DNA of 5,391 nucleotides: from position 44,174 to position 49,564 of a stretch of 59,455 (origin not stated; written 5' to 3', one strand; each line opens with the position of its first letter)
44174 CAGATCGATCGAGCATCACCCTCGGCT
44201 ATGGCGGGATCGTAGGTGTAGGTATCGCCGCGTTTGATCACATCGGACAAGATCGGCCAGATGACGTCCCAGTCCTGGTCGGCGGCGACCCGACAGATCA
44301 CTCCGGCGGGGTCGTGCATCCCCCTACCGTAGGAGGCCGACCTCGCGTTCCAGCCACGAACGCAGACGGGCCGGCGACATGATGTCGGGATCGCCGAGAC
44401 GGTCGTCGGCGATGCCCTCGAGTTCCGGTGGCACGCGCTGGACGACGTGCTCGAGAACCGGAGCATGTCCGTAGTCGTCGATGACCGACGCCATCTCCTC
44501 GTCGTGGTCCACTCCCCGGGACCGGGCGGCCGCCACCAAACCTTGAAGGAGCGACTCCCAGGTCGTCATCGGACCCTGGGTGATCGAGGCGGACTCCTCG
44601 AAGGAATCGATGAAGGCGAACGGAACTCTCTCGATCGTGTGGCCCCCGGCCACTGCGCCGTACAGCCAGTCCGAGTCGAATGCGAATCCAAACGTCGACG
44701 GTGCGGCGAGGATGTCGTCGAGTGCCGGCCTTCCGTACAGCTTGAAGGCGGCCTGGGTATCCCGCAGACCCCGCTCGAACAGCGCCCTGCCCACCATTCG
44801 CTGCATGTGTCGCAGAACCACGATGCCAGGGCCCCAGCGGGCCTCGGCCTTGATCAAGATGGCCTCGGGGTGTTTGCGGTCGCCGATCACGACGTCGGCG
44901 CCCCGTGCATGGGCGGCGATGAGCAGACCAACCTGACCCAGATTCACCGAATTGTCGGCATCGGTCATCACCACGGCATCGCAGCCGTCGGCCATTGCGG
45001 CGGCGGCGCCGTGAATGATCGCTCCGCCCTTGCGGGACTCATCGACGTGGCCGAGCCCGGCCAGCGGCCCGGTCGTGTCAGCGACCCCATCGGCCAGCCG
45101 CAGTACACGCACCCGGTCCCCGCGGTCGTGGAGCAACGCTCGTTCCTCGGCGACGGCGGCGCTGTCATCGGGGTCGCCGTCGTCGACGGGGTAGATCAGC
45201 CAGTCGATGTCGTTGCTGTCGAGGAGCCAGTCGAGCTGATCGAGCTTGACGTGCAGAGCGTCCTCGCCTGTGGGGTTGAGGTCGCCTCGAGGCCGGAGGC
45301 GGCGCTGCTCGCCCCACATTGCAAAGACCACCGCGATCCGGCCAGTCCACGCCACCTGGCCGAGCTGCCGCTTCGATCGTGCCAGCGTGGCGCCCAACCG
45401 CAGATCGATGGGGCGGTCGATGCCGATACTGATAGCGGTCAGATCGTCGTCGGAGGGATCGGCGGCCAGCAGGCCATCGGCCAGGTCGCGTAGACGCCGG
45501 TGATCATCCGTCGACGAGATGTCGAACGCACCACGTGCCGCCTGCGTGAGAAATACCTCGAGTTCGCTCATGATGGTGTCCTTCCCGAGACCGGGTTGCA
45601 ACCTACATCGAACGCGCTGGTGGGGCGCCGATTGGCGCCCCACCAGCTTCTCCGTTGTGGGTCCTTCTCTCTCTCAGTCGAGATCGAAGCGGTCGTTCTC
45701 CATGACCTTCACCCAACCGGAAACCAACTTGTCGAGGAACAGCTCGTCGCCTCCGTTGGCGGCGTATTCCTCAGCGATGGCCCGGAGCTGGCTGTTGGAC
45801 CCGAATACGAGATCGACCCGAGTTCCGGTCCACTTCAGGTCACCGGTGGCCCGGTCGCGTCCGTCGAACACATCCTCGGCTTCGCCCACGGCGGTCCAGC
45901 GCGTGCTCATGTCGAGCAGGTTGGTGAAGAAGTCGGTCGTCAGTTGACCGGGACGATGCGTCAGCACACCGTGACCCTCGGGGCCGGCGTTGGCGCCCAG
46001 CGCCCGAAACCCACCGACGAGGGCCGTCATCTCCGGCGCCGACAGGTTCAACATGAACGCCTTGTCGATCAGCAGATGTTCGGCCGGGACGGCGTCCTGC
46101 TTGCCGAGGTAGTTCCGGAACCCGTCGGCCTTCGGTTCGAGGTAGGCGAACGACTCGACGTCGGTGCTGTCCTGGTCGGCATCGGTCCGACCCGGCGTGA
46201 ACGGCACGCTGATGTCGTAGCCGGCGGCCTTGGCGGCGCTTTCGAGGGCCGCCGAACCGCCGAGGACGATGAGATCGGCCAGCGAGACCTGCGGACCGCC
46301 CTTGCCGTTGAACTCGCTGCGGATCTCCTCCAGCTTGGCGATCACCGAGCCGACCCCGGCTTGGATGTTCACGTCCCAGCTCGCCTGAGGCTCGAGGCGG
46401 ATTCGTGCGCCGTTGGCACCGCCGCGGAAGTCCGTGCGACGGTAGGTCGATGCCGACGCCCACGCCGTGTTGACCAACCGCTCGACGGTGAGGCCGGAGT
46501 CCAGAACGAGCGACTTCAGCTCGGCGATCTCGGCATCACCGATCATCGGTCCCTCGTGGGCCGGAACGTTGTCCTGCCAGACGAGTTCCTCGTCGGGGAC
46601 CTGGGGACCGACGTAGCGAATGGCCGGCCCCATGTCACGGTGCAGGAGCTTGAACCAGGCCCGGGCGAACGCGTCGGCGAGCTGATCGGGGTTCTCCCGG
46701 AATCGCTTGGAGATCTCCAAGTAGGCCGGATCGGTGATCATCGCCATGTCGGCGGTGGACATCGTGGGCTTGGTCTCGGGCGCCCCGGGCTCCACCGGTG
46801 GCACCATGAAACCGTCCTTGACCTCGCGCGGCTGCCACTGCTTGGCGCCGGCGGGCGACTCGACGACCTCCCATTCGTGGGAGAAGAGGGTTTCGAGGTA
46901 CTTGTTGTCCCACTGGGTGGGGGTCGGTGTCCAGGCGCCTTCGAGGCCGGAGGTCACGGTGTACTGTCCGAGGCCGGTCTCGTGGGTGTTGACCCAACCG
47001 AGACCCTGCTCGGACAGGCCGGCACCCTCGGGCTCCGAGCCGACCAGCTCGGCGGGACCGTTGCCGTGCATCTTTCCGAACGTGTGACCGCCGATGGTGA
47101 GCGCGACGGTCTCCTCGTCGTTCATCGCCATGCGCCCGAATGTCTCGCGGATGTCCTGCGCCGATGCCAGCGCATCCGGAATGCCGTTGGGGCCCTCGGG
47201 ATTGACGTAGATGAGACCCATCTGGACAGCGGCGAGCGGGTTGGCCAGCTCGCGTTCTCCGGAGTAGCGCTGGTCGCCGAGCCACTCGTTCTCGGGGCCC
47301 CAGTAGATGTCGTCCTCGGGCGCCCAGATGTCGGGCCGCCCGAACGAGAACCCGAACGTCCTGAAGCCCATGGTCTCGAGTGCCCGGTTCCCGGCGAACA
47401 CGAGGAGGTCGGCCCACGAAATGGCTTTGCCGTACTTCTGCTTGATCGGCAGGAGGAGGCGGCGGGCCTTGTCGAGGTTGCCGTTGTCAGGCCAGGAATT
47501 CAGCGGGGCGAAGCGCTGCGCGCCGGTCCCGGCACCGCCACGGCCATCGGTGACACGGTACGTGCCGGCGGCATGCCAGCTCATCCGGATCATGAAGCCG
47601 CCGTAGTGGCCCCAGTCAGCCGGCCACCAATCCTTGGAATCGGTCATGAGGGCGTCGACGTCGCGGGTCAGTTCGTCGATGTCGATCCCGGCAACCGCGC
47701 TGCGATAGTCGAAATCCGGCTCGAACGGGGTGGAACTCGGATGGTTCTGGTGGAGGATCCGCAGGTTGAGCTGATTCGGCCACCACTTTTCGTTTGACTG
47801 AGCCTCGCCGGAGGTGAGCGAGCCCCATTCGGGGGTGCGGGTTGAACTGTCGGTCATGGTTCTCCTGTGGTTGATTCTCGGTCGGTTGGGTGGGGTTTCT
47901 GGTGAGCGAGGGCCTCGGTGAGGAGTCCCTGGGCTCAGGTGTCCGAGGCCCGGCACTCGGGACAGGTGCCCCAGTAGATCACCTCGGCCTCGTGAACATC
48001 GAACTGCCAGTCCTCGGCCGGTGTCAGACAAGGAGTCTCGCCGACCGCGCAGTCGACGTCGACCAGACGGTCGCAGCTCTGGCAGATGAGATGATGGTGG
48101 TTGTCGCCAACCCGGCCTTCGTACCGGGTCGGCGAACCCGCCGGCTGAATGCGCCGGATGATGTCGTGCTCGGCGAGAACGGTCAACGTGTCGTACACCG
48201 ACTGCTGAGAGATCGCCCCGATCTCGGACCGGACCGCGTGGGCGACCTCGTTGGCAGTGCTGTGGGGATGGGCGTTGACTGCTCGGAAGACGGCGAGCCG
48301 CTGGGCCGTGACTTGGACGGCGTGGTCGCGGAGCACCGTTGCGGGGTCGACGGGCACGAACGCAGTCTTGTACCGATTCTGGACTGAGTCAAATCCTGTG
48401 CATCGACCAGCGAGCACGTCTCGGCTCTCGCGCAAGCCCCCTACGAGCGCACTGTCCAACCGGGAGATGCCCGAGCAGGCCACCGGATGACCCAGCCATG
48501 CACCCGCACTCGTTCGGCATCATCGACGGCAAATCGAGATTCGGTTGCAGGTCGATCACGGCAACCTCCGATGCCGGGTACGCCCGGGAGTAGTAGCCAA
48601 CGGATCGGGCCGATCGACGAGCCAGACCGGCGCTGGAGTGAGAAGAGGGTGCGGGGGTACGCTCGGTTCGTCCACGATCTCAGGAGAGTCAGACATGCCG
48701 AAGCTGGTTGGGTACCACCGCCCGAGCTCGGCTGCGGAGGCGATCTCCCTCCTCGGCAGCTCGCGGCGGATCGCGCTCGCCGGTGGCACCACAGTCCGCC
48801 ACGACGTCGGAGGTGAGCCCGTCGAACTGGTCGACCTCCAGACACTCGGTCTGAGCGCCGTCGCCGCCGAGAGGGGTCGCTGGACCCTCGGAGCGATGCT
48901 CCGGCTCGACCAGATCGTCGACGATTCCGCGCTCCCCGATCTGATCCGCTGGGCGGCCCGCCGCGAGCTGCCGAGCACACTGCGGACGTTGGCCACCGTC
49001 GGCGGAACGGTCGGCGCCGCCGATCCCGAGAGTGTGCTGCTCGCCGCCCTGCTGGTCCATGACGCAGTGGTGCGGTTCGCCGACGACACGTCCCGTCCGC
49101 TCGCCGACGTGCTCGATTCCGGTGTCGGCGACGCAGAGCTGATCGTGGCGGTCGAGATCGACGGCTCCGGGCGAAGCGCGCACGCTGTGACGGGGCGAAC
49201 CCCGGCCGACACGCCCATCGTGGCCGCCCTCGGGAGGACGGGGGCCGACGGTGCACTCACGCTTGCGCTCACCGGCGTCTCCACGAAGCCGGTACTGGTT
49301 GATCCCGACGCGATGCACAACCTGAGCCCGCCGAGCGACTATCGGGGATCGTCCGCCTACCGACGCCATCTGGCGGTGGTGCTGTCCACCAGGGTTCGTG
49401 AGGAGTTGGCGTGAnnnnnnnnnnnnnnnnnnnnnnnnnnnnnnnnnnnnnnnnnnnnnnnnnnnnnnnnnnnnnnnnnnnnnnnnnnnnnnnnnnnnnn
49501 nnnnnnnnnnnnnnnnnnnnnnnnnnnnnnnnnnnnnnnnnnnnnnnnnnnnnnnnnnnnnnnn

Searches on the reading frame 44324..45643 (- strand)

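Call 41: search_protein_families(library=ncbifam, proteins=[window:44324-45643:-], max_evalue=0.00001)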
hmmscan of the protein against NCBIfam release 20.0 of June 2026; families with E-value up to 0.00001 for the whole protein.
window:44324-45643:- (439 aa): 0 families

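Call 44: search_protein_families(library=pfam, proteins=[window:44324-45643:-], max_evalue=0.00001)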
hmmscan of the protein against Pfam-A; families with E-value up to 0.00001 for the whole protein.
window:44324-45643:- (439 aa): 1 family
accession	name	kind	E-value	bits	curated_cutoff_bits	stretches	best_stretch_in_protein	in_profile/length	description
PF00535.33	Glycos_transf_2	-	1.1e-07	32.4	23.3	0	204-261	65-120/168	Glycosyl transferase family 2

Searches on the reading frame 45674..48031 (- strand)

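Call 41: search_protein_families(library=ncbifam, proteins=[window:45674-48031:-], max_evalue=0.00001)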
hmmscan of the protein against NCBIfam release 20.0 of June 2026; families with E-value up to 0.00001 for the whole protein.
window:45674-48031:- (785 aa): 2 families
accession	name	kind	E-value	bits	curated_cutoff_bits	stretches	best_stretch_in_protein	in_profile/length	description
NF011635.0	PRK15061.1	subfamily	0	1164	981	1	74-784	12-724/725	catalase/peroxidase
TIGR00198.1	cat_per_HPI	equivalog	0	1037.1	770.25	1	76-784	12-713/716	catalase/peroxidase HPI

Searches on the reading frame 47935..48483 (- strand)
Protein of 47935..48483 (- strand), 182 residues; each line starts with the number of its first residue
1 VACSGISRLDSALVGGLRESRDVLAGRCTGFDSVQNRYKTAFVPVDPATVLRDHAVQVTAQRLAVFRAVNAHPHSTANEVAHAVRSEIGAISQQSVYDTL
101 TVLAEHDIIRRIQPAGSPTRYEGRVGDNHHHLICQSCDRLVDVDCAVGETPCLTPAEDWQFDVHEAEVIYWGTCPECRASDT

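Call 41: search_protein_families(library=ncbifam, proteins=[window:47935-48483:-], max_evalue=0.00001)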
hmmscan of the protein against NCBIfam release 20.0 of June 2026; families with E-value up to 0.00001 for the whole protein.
window:47935-48483:- (182 aa): 8 families
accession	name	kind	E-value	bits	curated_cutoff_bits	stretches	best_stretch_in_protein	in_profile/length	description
NF047406.1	TransRegPerRTherm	equivalog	8.4e-21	74.5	200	1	57-180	5-128/130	manganese-dependent transcriptional regulator PerR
NF052545.1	TransRegPerRClab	equivalog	4e-19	69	180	1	48-179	5-136/138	transcriptional regulator PerR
NF051892.1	TransRegFurBacil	equivalog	9.3e-15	55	220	1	51-180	12-146/149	ferric iron uptake transcriptional regulator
NF047462.1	FUR_perox_PerRA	exception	1.9e-09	38.1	200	1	49-144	10-105/142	peroxide-responsive transcriptional repressor PerRA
NF045677.1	FeRespRegIrr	equivalog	1.1e-08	35.3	170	1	49-145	2-99/127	Fur family transcriptional regulator Irr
NF045678.1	TransRegIrrA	equivalog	2.7e-08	33.8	150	1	49-145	11-108/138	iron response transcriptional regulator IrrA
NF051891.1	TransRegFurHelico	equivalog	3.1e-08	33.6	200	1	51-143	18-111/148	ferric iron uptake transcriptional regulator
NF047461.1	FUR_perox_PerRB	exception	7.3e-07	29.2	250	1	34-172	4-140/143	peroxide-responsive transcriptional repressor PerRB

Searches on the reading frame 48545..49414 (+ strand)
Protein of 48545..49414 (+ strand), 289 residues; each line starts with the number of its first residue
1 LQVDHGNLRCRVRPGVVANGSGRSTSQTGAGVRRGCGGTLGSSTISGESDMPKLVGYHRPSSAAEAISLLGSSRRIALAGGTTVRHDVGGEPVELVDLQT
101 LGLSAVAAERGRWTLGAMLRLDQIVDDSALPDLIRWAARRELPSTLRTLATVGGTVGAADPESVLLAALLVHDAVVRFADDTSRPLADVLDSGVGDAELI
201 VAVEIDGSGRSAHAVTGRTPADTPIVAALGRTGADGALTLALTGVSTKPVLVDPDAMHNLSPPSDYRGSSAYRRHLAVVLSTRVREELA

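Call 41: search_protein_families(library=ncbifam, proteins=[window:48545-49414:+], max_evalue=0.00001)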
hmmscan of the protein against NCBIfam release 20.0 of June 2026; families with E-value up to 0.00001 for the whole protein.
window:48545-49414:+ (289 aa): 3 families
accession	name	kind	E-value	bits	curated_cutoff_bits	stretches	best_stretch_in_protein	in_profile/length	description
TIGR03312.1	Se_sel_red_FAD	hypoth_equivalog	5.3e-16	58.6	241.5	1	95-278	45-240/257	molybdopterin-dependent oxidoreductase FAD-binding subunit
NF041019.1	glyceraldDH_beta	equivalog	1.6e-14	53.8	350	1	52-179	3-138/280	glyceraldehyde dehydrogenase subunit beta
NF043083.1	XdhB_XDHase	equivalog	4.1e-06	26.2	310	0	55-182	5-141/289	xanthine dehydrogenase subunit XdhB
